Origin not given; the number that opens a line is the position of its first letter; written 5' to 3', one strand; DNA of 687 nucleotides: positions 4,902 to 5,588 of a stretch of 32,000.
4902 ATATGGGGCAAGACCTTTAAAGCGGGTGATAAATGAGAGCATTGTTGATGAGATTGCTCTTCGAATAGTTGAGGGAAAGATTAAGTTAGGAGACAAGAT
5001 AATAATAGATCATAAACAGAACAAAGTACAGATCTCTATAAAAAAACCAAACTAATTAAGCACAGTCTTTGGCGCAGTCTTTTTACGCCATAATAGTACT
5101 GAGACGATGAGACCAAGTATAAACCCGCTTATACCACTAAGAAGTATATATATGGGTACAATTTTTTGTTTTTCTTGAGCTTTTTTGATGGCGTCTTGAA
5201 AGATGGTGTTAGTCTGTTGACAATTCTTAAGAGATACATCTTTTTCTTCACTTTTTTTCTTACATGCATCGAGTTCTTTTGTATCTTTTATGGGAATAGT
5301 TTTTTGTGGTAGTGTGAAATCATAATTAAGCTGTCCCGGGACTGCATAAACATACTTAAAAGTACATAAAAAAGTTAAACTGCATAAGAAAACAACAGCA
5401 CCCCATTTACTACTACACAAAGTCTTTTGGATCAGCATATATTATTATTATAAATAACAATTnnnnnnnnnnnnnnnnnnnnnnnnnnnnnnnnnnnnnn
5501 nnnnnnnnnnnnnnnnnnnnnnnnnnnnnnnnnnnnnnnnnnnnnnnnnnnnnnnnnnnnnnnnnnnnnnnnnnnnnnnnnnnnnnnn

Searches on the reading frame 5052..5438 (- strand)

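Call 7: search_protein_families(library=pfam, proteins=[window:5052-5438:-], max_evalue=0.001)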
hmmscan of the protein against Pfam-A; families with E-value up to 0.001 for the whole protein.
window:5052-5438:- (128 aa): 0 families

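Call 12: search_protein_families(library=phrogs, proteins=[window:5052-5438:-], max_evalue=0.1)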
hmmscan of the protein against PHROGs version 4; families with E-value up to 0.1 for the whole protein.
window:5052-5438:- (128 aa): 1 family
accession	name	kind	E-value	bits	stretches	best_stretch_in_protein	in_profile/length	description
phrog_8437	-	unknown function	0.033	14.7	1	50-120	94-158/230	-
